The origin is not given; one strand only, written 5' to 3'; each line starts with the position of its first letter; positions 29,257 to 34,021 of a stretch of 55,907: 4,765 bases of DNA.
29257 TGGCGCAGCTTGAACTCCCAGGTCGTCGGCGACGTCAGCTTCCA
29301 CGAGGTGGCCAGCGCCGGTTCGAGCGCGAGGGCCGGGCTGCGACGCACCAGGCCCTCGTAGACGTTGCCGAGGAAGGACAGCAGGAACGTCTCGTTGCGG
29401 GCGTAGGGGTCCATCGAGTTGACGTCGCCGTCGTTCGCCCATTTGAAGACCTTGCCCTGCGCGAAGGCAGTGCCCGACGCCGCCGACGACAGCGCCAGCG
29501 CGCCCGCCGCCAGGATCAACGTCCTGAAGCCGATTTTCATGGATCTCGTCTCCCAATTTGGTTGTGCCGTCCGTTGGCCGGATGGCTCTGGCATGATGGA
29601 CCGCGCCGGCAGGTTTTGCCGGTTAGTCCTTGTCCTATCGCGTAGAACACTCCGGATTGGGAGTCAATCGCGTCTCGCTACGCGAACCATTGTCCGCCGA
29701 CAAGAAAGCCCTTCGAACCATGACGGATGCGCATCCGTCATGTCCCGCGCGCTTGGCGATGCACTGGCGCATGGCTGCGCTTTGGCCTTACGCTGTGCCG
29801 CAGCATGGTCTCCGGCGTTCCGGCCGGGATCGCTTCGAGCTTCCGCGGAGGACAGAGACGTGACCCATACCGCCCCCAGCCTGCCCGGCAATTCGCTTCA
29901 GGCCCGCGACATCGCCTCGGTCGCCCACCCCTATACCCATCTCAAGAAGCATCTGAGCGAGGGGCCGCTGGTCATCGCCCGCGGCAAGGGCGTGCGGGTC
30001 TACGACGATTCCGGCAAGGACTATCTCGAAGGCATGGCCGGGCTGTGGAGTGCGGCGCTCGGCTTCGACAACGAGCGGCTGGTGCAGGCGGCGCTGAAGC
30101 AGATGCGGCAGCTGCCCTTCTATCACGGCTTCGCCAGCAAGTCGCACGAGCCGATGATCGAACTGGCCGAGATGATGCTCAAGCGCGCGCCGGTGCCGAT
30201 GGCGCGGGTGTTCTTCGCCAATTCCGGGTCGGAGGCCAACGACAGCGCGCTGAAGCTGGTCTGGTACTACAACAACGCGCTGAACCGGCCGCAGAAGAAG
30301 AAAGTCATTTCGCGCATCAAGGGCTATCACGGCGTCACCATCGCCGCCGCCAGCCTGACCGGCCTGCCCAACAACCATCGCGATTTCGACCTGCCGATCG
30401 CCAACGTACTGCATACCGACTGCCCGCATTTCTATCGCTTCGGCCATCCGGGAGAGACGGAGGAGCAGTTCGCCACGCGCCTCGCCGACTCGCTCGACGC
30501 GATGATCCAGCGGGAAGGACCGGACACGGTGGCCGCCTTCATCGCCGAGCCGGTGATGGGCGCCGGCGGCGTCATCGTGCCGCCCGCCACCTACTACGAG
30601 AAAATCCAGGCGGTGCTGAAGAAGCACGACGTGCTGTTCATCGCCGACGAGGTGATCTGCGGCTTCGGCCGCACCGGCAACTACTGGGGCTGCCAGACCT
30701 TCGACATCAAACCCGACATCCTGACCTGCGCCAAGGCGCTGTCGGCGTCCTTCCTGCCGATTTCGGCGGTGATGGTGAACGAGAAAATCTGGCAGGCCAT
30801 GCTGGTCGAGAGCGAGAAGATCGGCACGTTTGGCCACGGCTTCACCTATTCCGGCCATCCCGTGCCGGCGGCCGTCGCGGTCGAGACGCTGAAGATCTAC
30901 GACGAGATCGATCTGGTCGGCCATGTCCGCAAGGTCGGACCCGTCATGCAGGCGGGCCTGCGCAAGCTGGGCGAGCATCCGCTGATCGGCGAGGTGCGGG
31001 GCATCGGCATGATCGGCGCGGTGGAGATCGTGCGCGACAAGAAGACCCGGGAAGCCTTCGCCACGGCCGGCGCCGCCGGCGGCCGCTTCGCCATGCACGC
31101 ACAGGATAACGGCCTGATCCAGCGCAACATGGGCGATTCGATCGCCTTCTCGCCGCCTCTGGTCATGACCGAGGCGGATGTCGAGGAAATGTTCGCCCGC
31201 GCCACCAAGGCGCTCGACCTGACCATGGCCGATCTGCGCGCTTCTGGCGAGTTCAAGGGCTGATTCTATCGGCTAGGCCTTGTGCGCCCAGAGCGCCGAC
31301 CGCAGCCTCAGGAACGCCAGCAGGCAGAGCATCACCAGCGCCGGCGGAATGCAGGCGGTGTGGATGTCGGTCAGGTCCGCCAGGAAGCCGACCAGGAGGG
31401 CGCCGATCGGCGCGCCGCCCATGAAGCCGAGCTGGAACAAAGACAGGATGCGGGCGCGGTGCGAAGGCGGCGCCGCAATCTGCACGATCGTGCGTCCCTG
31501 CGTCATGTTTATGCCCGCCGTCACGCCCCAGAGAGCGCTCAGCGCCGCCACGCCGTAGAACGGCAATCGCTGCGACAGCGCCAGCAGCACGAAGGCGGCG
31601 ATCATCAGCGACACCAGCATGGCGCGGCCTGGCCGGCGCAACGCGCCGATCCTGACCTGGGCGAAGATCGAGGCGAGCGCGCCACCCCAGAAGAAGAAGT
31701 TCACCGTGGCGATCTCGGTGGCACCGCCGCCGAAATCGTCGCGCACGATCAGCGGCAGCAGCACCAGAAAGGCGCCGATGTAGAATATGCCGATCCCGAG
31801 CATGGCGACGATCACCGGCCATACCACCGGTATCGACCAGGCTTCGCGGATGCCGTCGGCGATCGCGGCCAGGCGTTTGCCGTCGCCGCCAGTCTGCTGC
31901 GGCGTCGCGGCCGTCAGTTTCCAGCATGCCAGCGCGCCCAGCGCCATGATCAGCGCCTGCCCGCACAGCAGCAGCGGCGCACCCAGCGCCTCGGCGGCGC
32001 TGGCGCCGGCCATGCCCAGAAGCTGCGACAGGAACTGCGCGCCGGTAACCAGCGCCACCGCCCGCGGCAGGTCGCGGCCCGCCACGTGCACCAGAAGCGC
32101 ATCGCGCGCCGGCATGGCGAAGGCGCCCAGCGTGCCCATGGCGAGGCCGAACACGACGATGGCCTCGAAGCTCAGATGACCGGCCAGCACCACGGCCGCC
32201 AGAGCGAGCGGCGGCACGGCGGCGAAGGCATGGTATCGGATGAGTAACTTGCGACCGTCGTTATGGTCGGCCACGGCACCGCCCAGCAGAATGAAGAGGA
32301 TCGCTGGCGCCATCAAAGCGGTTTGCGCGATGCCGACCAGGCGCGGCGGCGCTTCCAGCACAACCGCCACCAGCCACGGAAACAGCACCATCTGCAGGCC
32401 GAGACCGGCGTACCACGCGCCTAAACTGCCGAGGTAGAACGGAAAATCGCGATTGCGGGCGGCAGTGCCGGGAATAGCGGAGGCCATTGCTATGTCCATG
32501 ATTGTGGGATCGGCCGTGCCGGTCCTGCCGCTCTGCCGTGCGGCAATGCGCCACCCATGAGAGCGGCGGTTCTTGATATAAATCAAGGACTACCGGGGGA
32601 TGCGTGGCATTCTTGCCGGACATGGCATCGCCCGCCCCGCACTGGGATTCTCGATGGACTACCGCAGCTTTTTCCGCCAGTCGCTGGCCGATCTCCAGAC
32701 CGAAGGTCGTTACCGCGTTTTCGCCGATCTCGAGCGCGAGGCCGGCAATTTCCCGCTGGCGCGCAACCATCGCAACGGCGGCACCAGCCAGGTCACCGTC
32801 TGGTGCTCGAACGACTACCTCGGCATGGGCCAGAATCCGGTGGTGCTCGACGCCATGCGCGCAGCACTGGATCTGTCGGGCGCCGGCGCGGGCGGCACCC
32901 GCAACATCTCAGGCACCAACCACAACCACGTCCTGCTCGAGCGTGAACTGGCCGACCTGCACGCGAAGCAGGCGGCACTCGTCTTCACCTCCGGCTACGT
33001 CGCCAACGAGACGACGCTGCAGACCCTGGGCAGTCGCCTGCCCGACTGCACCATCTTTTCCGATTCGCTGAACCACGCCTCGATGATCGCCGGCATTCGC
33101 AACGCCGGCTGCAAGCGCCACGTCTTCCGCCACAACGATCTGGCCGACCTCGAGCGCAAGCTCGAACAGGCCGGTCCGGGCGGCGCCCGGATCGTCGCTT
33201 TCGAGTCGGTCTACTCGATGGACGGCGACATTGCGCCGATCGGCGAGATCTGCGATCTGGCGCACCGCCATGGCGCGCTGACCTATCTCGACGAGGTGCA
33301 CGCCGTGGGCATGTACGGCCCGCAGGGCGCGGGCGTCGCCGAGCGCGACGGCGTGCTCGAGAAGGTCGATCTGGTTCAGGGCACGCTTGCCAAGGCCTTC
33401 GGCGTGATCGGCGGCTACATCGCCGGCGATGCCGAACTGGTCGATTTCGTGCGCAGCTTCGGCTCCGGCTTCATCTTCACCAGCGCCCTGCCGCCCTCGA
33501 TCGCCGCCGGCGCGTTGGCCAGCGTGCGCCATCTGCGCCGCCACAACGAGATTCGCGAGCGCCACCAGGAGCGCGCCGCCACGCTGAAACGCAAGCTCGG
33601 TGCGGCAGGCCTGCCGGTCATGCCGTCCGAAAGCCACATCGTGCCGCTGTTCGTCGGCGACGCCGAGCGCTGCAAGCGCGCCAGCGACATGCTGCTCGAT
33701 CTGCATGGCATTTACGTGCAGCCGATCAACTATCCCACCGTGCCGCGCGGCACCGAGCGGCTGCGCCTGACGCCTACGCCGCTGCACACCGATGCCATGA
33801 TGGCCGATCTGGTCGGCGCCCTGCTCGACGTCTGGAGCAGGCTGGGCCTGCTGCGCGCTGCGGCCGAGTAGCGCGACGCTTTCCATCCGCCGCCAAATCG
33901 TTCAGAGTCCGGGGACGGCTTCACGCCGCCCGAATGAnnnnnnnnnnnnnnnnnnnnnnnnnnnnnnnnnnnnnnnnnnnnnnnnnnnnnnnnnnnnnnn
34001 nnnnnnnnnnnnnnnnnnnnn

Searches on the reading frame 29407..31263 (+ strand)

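Call 68: search_protein_families(library=pfam, proteins=[window:29407-31263:+], max_evalue=0.0001)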
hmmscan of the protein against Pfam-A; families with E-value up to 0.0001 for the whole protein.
window:29407-31263:+ (618 aa): 1 family
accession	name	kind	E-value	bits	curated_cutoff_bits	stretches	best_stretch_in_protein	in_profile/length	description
PF00202.27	Aminotran_3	-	3.7e-91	306.3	30.5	1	187-603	10-403/403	Aminotransferase class-III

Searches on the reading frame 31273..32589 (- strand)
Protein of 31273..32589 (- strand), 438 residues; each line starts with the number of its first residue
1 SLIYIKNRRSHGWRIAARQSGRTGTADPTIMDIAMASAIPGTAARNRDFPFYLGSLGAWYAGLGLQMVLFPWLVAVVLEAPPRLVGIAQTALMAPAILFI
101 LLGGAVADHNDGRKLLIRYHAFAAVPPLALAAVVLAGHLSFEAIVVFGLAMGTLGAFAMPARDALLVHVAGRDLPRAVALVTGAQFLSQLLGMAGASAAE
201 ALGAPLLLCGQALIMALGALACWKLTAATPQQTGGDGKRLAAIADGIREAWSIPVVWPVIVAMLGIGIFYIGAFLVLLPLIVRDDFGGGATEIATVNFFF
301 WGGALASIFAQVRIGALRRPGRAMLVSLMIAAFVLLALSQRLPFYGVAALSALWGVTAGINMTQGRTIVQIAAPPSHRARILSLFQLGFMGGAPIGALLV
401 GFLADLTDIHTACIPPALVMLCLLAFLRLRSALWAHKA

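Call 68: search_protein_families(library=pfam, proteins=[window:31273-32589:-], max_evalue=0.0001)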
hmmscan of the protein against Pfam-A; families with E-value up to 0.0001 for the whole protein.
window:31273-32589:- (438 aa): 2 families
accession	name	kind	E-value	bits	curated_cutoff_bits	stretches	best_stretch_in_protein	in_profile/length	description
PF07690.21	MFS_1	-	3.6e-23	82.5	33.4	2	60-336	9-283/347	Major Facilitator Superfamily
PF05977.19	MFS_3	-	1.5e-19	70.3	27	1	65-433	28-395/524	Transmembrane secretion effector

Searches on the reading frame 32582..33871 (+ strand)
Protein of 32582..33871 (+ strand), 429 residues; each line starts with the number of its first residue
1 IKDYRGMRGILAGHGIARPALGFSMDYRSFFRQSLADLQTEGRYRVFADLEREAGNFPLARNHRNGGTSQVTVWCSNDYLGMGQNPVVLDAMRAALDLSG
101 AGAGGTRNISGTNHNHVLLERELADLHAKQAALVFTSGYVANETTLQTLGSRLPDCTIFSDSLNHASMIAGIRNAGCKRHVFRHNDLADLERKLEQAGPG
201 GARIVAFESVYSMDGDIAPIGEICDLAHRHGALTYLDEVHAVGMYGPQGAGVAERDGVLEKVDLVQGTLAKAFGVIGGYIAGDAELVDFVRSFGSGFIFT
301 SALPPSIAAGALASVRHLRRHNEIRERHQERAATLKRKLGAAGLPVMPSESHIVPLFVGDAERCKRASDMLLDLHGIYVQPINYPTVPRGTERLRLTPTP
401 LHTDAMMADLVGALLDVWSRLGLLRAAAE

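Call 68: search_protein_families(library=pfam, proteins=[window:32582-33871:+], max_evalue=0.0001)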
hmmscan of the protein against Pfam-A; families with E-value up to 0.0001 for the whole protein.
window:32582-33871:+ (429 aa): 3 families
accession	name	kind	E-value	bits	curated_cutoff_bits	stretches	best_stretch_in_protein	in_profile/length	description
PF00155.27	Aminotran_1_2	-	3.5e-74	250.6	19.7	1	70-414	2-361/361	Aminotransferase class I and II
PF01053.26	Cys_Met_Meta_PP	-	3.5e-06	26.3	27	1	113-244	51-180/381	Cys/Met metabolism PLP-dependent enzyme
PF01212.27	Beta_elim_lyase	-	3.2e-05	23.8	27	1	109-345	27-271/288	Beta-eliminating lyase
